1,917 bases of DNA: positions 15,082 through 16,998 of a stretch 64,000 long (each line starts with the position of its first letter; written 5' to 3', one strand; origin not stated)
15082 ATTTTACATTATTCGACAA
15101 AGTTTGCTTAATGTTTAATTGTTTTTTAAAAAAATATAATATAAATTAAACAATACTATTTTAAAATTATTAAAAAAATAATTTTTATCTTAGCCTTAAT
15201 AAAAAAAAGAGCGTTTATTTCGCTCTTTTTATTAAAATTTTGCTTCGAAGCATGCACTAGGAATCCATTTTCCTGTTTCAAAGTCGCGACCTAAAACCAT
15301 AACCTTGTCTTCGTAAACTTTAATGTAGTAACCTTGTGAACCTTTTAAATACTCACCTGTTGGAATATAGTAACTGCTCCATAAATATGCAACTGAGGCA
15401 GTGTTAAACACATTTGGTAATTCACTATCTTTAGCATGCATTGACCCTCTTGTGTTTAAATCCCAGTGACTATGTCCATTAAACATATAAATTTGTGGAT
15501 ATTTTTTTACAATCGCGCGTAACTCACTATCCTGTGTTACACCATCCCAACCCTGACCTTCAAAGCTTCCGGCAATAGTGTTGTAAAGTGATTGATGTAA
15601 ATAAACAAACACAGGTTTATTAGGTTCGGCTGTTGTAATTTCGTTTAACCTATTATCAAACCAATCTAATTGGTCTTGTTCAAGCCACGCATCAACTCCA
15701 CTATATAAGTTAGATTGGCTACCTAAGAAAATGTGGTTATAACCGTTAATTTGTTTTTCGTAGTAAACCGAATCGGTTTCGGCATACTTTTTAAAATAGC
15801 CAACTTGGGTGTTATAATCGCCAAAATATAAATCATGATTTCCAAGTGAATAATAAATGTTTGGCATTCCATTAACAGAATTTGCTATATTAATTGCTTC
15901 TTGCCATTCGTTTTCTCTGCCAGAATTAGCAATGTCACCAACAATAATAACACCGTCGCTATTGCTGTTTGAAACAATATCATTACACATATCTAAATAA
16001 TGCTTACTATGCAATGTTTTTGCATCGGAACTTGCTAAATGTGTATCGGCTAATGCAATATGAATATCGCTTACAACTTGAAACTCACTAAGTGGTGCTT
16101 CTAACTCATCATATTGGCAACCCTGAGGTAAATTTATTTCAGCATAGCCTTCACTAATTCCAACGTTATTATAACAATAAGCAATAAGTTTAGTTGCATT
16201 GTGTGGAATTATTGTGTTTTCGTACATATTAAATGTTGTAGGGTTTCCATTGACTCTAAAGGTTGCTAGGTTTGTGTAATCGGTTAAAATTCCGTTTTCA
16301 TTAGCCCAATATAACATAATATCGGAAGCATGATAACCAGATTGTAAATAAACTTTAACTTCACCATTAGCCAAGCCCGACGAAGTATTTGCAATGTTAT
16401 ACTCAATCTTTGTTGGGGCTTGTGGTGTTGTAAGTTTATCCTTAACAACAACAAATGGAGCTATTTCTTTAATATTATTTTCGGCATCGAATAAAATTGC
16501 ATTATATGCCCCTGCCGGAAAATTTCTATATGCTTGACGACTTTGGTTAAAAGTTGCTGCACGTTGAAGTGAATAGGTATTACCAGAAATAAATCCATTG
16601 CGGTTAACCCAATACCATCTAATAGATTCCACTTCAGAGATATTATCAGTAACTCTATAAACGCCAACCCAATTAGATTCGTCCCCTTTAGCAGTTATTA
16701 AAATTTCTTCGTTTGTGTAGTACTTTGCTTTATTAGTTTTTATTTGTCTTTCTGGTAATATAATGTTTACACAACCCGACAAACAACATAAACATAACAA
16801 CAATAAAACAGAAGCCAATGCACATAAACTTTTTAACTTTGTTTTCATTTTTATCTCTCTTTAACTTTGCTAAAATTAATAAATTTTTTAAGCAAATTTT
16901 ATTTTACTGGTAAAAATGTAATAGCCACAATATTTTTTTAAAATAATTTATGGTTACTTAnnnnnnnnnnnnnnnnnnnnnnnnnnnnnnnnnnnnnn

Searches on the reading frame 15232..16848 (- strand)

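Call 7: search_protein_families(library=pfam, proteins=[window:15232-16848:-])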
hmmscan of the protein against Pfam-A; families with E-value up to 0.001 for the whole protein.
window:15232-16848:- (538 aa): 1 family
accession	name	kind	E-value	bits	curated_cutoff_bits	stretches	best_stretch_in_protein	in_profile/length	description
PF00149.33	Metallophos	-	1.1e-10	42.7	21.5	1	258-462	5-190/191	Calcineurin-like phosphoesterase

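Call 8: search_protein_families(library=ncbifam, proteins=[window:15232-16848:-])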
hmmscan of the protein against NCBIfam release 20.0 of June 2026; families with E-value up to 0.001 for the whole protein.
window:15232-16848:- (538 aa): 3 families
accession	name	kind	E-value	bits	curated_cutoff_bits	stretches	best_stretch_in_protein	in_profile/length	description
NF053861.1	DS8_antiphage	equivalog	1.4e-05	23.1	790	1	266-346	2-91/994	anti-phage protein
TIGR00024.1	SbcD_rel_arch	hypoth_equivalog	0.00041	20.1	115.2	1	255-346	16-106/224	putative phosphoesterase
TIGR03729.1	acc_ester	subfamily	0.00074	19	148.25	0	267-348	6-81/239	putative phosphoesterase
